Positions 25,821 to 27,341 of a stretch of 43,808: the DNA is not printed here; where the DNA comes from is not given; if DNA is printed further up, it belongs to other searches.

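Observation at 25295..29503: tRNA-adjacent four-gene module: XRE-cupin regulator, eroded M20 homolog, extra acetate kinase and a degenerate kinase paralog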

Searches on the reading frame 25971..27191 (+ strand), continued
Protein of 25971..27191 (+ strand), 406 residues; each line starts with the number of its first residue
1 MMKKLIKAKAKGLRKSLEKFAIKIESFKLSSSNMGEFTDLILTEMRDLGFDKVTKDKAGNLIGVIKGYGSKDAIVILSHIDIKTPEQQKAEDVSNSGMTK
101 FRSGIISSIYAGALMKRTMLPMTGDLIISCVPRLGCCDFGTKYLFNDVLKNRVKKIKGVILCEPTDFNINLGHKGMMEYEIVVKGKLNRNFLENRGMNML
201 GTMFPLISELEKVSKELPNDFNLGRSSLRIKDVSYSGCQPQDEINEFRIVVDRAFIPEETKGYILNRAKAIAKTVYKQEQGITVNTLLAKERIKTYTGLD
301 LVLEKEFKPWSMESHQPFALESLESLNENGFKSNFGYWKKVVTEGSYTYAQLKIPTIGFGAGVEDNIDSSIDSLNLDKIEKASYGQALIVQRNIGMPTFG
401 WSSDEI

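Call 68: find_encoding_contigs(protein=P0383, flank=8000, max_places=3)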
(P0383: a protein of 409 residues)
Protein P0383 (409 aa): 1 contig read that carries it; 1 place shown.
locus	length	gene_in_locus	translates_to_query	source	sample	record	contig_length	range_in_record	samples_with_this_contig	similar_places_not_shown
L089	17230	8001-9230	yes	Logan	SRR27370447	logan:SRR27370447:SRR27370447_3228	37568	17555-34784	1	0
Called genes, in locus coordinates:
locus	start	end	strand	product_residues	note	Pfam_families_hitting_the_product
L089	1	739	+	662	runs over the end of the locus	PF00361:Proton_antipo_M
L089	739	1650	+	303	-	PF00146:NADHdh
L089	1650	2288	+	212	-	PF00420:Oxidored_q2 (weak)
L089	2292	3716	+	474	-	PF00361:Proton_antipo_M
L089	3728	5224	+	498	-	PF00346:Complex1_49kDa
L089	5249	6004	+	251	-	PF14697:Fer4_21 (faint), PF00037:Fer4 (faint), PF01058:Oxidored_q6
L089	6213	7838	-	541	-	PF06505:XylR_N, PF00158:Sigma54_activat, PF14532:Sigma54_activ_2, PF07728:AAA_5 (weak), PF25601:AAA_lid_14, PF02954:HTH_8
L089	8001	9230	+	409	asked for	PF04389:Peptidase_M28 (weak), PF01546:Peptidase_M20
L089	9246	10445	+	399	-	PF00871:Acetate_kinase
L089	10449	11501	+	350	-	PF00871:Acetate_kinase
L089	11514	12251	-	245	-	PF01182:Glucosamine_iso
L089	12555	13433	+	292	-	-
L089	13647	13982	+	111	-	PF01740:STAS, PF13466:STAS_2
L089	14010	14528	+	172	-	PF13581:HATPase_c_2, PF02518:HATPase_c (weak)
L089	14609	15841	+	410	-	PF00691:OmpA (weak)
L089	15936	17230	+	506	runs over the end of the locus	PF00672:HAMP, PF07228:SpoIIE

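Call 74: find_related_loci(query=A6, collection=metagenome_contigs, flank=7000)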
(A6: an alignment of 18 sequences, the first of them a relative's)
Query A6 (407 aa) in metagenome_contigs; peptide patterns used: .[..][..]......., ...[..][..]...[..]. (x = any residue, [..] = any of these).
600 stretches matched a pattern (row limit reached: there are more); 486 encode a relative of the query (tblastn E <= 1e-3); the best 80 are kept; 80 distinct loci.
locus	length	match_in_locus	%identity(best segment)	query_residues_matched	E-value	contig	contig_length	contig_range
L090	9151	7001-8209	62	1-407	2e-176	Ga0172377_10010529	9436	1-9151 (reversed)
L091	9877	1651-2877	60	1-407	2e-169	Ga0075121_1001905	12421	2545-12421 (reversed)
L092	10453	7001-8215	54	1-407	2e-152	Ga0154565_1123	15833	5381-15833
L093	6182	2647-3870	53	1-407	3e-145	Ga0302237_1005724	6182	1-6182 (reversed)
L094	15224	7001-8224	51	1-407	2e-142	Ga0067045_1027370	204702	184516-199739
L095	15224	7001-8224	51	1-407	1e-140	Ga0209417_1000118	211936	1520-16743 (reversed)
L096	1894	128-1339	50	1-407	3e-150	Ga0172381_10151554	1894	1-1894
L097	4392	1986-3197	49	1-407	3e-140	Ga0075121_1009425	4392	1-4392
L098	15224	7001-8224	50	1-407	3e-137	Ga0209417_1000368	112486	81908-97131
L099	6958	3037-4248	49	1-407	1e-136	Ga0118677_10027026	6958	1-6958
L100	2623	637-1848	48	1-407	2e-143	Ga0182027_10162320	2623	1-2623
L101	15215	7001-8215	48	1-407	4e-136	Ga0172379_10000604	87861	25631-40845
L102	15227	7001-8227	48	1-407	2e-135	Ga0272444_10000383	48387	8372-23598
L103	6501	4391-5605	48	1-407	7e-131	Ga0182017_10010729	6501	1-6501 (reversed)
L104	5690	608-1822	48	1-407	3e-131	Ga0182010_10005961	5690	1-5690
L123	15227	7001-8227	46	1-407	2e-127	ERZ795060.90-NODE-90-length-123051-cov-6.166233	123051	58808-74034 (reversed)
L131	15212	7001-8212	48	1-407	3e-123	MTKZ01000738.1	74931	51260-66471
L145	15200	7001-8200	47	1-407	1e-118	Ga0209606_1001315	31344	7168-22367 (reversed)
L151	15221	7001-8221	44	1-406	7e-118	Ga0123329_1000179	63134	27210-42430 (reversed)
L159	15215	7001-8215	45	1-407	3e-117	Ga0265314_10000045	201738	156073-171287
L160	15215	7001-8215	44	1-407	3e-117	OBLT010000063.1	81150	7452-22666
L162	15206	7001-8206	46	1-407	7e-117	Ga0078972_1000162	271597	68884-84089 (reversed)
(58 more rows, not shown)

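Call 77: list_cluster_members(proteins=[P0383, P0385, P0386, P0387, P0391, P0395, P0398, P0400, P0402, P0419])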
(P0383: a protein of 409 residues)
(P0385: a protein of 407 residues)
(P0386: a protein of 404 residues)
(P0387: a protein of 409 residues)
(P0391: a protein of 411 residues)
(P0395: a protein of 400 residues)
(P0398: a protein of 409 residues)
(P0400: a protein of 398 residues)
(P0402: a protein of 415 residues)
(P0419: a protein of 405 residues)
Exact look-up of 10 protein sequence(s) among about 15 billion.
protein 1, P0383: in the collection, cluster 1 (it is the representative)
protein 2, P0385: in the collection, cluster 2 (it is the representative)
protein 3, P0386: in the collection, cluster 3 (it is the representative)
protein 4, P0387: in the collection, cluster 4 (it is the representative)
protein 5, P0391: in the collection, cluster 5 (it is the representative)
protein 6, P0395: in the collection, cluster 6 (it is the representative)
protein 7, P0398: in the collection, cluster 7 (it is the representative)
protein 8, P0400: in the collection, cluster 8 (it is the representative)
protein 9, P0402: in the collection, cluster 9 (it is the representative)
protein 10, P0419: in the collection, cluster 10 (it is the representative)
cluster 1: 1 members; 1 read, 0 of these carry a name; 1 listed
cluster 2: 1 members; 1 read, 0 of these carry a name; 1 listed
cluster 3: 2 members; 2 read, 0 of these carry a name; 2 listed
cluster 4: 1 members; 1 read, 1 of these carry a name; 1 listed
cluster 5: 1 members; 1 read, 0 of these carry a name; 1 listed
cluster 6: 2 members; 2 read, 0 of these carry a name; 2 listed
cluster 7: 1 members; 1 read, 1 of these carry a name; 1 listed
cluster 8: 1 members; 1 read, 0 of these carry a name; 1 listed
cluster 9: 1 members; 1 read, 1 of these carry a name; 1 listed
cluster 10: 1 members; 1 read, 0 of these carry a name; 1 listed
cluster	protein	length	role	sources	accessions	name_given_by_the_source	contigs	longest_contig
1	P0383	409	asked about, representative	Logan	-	-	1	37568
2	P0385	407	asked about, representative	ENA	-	-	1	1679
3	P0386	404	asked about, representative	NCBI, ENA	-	-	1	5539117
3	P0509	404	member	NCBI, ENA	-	-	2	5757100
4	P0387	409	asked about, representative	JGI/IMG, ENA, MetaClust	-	\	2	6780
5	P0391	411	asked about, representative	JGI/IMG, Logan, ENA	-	-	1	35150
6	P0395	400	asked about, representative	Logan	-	-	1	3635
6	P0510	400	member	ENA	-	-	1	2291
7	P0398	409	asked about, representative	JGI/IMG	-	acetylornithine deacetylase/succinyl-diaminopimelate desuccinylase-like protein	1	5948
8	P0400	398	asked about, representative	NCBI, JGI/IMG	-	-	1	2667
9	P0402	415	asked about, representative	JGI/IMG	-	acetylornithine deacetylase/succinyl-diaminopimelate desuccinylase-like protein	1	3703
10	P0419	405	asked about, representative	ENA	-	-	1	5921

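Call 78: find_encoding_contigs(protein=P0386, flank=9000, max_places=2)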
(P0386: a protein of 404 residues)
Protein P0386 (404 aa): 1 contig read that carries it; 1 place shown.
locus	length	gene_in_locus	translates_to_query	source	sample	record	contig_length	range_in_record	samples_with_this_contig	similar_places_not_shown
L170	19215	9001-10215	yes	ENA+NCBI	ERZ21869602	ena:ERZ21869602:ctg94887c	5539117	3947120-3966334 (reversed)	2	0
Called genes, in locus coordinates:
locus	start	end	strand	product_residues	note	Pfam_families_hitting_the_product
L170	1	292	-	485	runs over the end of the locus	-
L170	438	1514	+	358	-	PF03576:Peptidase_S58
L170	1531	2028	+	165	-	PF13302:Acetyltransf_3 (weak), PF00583:Acetyltransf_1, PF13673:Acetyltransf_10, PF13508:Acetyltransf_7, PF08445:FR47 (weak)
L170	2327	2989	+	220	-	PF10517:DM13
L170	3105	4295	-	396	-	PF07313:AmiA-like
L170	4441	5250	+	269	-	PF03193:RsgA_GTPase, PF01926:MMR_HSR1, PF02421:FeoB_N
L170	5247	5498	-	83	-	-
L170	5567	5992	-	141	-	PF09656:PGPGW (weak)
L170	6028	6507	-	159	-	-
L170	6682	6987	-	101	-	PF02579:Nitro_FeMo-Co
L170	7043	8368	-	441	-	PF00989:PAS, PF08448:PAS_4, PF13426:PAS_9, PF00158:Sigma54_activat, PF14532:Sigma54_activ_2, PF07728:AAA_5, PF25601:AAA_lid_14, PF02954:HTH_8, +1 more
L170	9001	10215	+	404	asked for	PF04389:Peptidase_M28, PF01546:Peptidase_M20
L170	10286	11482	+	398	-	PF00871:Acetate_kinase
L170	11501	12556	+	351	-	PF00871:Acetate_kinase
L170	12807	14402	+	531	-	PF00728:Glyco_hydro_20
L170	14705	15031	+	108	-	-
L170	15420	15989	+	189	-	-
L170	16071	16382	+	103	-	PF01022:HTH_5, PF12840:HTH_20, PF25212:HVO_A0114 (weak), PF13518:HTH_28 (weak), PF12802:MarR_2 (weak), PF13412:HTH_24 (weak)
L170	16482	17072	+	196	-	PF04143:Sulf_transp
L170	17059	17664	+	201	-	PF20398:DUF6691 (weak), PF04143:Sulf_transp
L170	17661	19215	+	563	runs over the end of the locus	PF07992:Pyr_redox_2, PF13738:Pyr_redox_3 (faint), PF00070:Pyr_redox, PF02852:Pyr_redox_dim, PF00581:Rhodanese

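Call 79: search_protein_families(library=ncbifam, proteins=[P0386, L170:10286-11482:+, L170:11501-12556:+, L170:7043-8368:-, L089:6213-7838:-], max_evalue=1e-10)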
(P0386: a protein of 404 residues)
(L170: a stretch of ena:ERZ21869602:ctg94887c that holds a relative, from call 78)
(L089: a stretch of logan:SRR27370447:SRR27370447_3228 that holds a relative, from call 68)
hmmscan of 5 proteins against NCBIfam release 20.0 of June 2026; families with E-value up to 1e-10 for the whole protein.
P0386 (404 aa): 29 families (the best 25 are shown)
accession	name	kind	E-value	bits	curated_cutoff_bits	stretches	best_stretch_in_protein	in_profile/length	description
NF009555.0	PRK13004.1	equivalog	4.6e-58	197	321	2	6-197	7-193/399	YgeY family selenium metabolism-linked hydrolase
TIGR03526.1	selenium_YgeY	hypoth_equivalog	4.5e-46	157.5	321.5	1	7-197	6-191/395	YgeY family selenium metabolism-linked hydrolase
TIGR01910.1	DapE-ArgE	subfamily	2.8e-33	115.6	217.6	1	17-197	1-188/373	ArgE/DapE family deacylase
NF006399.0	PRK08651.1-2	equivalog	7.9e-30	104.2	381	1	14-196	4-188/405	succinyl-diaminopimelate desuccinylase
NF003367.0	PRK04443.1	equivalog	5e-29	101.7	363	1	13-391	6-345/349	[LysW]-lysine hydrolase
TIGR01900.1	dapE-gram_pos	equivalog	3.6e-25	88.6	304.2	1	13-197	2-175/351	succinyl-diaminopimelate desuccinylase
NF005373.0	PRK06915.1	equivalog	2.1e-24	86.3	428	1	58-198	81-216/422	peptidase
NF006370.0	PRK08596.1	equivalog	1.3e-23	83.3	412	1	9-190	12-199/425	acetylornithine deacetylase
NF005710.0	PRK07522.1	subfamily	2.1e-22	79.8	412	1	11-198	5-193/391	acetylornithine deacetylase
NF006400.0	PRK08651.1-3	equivalog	1.1e-21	77.2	374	1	14-197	10-207/410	succinyl-diaminopimelate desuccinylase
NF005306.0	PRK06837.1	subfamily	3.5e-21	75.5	376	1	57-198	83-220/427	ArgE/DapE family deacylase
NF009558.0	PRK13013.1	equivalog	3.9e-21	75.2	428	1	13-196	15-211/429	acetylornithine deacetylase/succinyl-diaminopimelate desuccinylase family protein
TIGR01892.1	AcOrn-deacetyl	equivalog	9e-21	74.3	297.7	1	21-198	4-180/365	acetylornithine deacetylase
NF006365.0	PRK08588.1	subfamily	1.7e-20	73.7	289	1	13-197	6-188/383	succinyl-diaminopimelate desuccinylase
NF006402.0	PRK08651.1-5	equivalog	6.2e-20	71.5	369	1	17-198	6-176/369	succinyl-diaminopimelate desuccinylase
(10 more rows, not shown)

L170:10286-11482:+ (398 aa): 7 families
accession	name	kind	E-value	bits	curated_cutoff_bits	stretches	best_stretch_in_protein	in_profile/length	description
TIGR00016.1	ackA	subfamily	1.8e-112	376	293.4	1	2-392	5-403/405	acetate/propionate family kinase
NF009063.0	PRK12397.1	equivalog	3.6e-91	305.8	659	1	2-391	4-391/404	acetate/propionate family kinase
NF009045.0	PRK12379.1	equivalog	3.1e-87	293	580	1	3-389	7-389/402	propionate kinase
NF005520.0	PRK07157.1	equivalog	3.2e-87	293.2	561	1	2-391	4-396/400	acetate kinase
NF005462.0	PRK07058.1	equivalog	3.8e-79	266.5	486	1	3-391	6-388/396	acetate/propionate family kinase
NF009099.0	PRK12440.1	equivalog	2e-77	260.8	693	1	3-387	6-391/397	acetate/propionate family kinase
NF002834.0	PRK03011.1-5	subfamily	5e-16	58.7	222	1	171-338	150-316/357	butyrate kinase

L170:11501-12556:+ (351 aa): 6 families
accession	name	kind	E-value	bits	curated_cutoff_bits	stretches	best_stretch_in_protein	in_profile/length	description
TIGR00016.1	ackA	subfamily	9.4e-39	133.3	293.4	1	78-300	106-336/405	acetate/propionate family kinase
NF005462.0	PRK07058.1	equivalog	5.2e-31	108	486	1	68-299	94-325/396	acetate/propionate family kinase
NF009099.0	PRK12440.1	equivalog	1.4e-30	106.6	693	1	81-300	105-328/397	acetate/propionate family kinase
NF009063.0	PRK12397.1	equivalog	5e-30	104.5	659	1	79-300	104-329/404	acetate/propionate family kinase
NF009045.0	PRK12379.1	equivalog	1.5e-28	99.7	580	1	79-300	99-325/402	propionate kinase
NF005520.0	PRK07157.1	equivalog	1.2e-22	80.6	561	1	71-298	95-326/400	acetate kinase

L170:7043-8368:- (441 aa): 27 families (the best 25 are shown)
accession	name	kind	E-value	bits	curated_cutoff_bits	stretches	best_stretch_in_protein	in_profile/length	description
NF041552.1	TF_PrdR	equivalog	3.8e-106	355.7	795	1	2-427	141-575/577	sigma-54 dependent transcriptional regulator PrdR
TIGR01817.1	nifA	equivalog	4.9e-104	349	528.85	1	115-366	188-438/534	nif-specific transcriptional activator NifA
NF008469.0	PRK11361.1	equivalog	3.5e-99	332.6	714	1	109-431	129-457/461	acetoacetate metabolism transcriptional regulator AtoC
TIGR01818.1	ntrC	equivalog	9.9e-98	327.9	558.6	1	118-371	129-382/463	nitrogen regulation protein NR(I)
NF007689.0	PRK10365.1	equivalog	3.9e-96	322.5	760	1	124-425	140-439/441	sigma-54-dependent response regulator transcription factor ZraR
TIGR02915.1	PEP_resp_reg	equivalog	1e-95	321.2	502.6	1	106-430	119-444/445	PEP-CTERM-box response regulator transcription factor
NF038308.1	RNA_repair_RtcR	equivalog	6.3e-91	305.8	650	1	98-417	148-500/530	RNA repair transcriptional activator RtcR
TIGR02329.1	propionate_PrpR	equivalog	9.2e-90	301.7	499.2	1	113-426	201-525/526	propionate catabolism operon regulatory protein PrpR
NF003451.0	PRK05022.1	equivalog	2.2e-87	293.9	476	1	118-430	185-510/512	nitric oxide reductase transcriptional regulator NorR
NF041906.1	V4R_TF_MobR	exception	1.2e-86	291.3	999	1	118-426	227-542/544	phenol degradation transcriptional regulator MobR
NF050807.1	TransRegFlbDCaul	equivalog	8.4e-86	288.6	750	1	123-427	118-437/454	sigma-54-dependent transcriptional regulator FlbD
NF011953.0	PRK15424.1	equivalog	4.8e-85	286.2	703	1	111-427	207-533/538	propionate catabolism operon regulatory protein PrpR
NF008176.1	PRK10923.1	equivalog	5.4e-82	275.8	620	1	118-370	133-385/469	nitrogen regulation protein NR(I)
NF011958.0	PRK15429.1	equivalog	5.8e-82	276.4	830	1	120-431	376-687/692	formate hydrogenlyase transcriptional activator FlhA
NF011695.0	PRK15115.1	equivalog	9.2e-82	275.1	763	1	122-422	134-430/445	two-component system response regulator GlrR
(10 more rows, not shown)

L089:6213-7838:- (541 aa): 25 families
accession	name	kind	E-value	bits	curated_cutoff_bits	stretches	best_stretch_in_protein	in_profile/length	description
NF041906.1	V4R_TF_MobR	exception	1.1e-122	410.3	999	1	18-537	20-542/544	phenol degradation transcriptional regulator MobR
NF041552.1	TF_PrdR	equivalog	4.7e-112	375.2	795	1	209-537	235-574/577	sigma-54 dependent transcriptional regulator PrdR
TIGR01817.1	nifA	equivalog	1.8e-98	330.7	528.85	1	212-494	174-454/534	nif-specific transcriptional activator NifA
NF003451.0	PRK05022.1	equivalog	1.9e-97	327.2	476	1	209-536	163-505/512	nitric oxide reductase transcriptional regulator NorR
TIGR01818.1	ntrC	equivalog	4.4e-95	319.2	558.6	1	241-509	140-409/463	nitrogen regulation protein NR(I)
NF050807.1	TransRegFlbDCaul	equivalog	1.6e-93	314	750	1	242-537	125-436/454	sigma-54-dependent transcriptional regulator FlbD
NF008469.0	PRK11361.1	equivalog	1.5e-91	307.4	714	1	242-537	150-452/461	acetoacetate metabolism transcriptional regulator AtoC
TIGR02915.1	PEP_resp_reg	equivalog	1.8e-90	304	502.6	1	240-536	144-439/445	PEP-CTERM-box response regulator transcription factor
NF038308.1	RNA_repair_RtcR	equivalog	3.4e-89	300.1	650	1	239-503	184-475/530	RNA repair transcriptional activator RtcR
TIGR02329.1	propionate_PrpR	equivalog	3.3e-84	283.4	499.2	1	242-537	219-525/526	propionate catabolism operon regulatory protein PrpR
NF049963.1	RespRegFlgRCampy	domain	2.3e-82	277.2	750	1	203-537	107-425/429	fla regulon two-component system response regulator FlgR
NF011953.0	PRK15424.1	equivalog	9.3e-80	268.7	703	1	244-538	228-533/538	propionate catabolism operon regulatory protein PrpR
NF008176.1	PRK10923.1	equivalog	7.7e-79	265.4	620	1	225-492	130-395/469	nitrogen regulation protein NR(I)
NF011695.0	PRK15115.1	equivalog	8.3e-79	265.4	763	1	241-534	141-431/445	two-component system response regulator GlrR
NF007689.0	PRK10365.1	equivalog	1.3e-77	261.5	760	1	241-536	145-439/441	sigma-54-dependent response regulator transcription factor ZraR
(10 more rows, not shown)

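Call 80: list_cluster_members(proteins=[L131:7001-8212:+, L160:7001-8215:+, L123:7001-8227:+, L094:7001-8224:+, L159:7001-8215:+, L162:7001-8206:+, L145:7001-8200:+, L151:7001-8221:+, L101:7001-8215:+, L102:7001-8227:+])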
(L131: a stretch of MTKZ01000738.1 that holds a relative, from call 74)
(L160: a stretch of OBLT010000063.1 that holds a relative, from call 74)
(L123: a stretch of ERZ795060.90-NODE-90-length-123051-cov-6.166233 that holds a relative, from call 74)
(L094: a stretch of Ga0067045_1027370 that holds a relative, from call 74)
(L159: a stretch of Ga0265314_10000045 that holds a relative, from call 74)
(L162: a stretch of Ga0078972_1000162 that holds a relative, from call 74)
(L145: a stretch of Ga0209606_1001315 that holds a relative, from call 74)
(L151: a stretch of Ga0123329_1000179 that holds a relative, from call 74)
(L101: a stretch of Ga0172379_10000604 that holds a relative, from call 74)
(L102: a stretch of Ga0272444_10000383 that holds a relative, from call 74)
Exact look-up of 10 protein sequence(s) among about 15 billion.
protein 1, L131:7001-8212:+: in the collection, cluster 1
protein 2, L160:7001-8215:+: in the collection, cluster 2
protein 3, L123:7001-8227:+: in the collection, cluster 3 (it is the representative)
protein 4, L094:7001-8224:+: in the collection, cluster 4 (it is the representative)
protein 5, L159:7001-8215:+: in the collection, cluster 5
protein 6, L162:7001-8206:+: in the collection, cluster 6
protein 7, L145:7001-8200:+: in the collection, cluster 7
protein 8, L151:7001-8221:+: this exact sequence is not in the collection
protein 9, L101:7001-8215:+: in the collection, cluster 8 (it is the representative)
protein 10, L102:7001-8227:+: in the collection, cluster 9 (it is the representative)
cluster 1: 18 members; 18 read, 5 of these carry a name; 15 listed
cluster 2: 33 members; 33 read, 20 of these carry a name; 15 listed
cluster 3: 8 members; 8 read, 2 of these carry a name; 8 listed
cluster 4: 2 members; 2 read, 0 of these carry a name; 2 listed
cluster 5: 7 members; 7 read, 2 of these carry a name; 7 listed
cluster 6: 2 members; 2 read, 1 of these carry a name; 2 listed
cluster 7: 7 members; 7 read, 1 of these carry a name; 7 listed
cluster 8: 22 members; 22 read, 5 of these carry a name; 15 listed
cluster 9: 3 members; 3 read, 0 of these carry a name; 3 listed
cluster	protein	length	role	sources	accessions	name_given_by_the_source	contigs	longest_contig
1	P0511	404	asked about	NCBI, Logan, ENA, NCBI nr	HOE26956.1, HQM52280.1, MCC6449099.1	MAG: M20/M25/M40 family metallo-hydrolase [Candidatus Aureabacteria bacterium] | M20/M25/M40 family metallo-hydrolase [Candidatus Auribacterota bacterium]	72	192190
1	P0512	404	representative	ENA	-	-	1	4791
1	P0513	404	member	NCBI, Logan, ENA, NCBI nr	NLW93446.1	MAG: M20/M25/M40 family metallo-hydrolase [Chlamydiae bacterium] | M20/M25/M40 family metallo-hydrolase [Chlamydiota bacterium]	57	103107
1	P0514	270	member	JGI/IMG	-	acetylornithine deacetylase/succinyl-diaminopimelate desuccinylase-like protein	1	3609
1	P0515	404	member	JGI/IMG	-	acetylornithine deacetylase/succinyl-diaminopimelate desuccinylase-like protein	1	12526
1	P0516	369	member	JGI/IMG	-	acetylornithine deacetylase/succinyl-diaminopimelate desuccinylase-like protein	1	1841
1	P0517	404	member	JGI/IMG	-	-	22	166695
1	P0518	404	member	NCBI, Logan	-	-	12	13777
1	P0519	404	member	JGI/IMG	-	-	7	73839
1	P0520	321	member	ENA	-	-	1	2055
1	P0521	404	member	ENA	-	-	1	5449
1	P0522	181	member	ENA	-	-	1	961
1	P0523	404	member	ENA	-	-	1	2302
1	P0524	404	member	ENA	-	-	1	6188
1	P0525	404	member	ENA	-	-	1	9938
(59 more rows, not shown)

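Call 90: search_protein_families(library=pfam, proteins=[P0386, L089:8001-9230:+], max_evalue=0.001)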
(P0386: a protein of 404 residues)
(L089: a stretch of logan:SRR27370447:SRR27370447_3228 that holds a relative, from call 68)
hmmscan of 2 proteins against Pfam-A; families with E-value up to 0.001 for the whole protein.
P0386 (404 aa): 3 families
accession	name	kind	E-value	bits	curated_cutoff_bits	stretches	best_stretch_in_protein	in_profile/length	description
PF01546.33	Peptidase_M20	-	2.3e-23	83.6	24.6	1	74-388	1-204/206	Peptidase family M20/M25/M40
PF04389.22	Peptidase_M28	-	4.2e-11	43.4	21.3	1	59-156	1-77/193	Peptidase family M28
PF05343.19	Peptidase_M42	-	0.00026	20.6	23.2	0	58-81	1-24/292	M42 glutamyl aminopeptidase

L089:8001-9230:+ (409 aa): 2 families
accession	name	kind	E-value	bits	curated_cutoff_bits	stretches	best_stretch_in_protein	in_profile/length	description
PF01546.33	Peptidase_M20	-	2.9e-23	83.3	24.6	1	74-388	1-199/206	Peptidase family M20/M25/M40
PF04389.22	Peptidase_M28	-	7.3e-07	29.5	21.3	1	59-188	1-112/193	Peptidase family M28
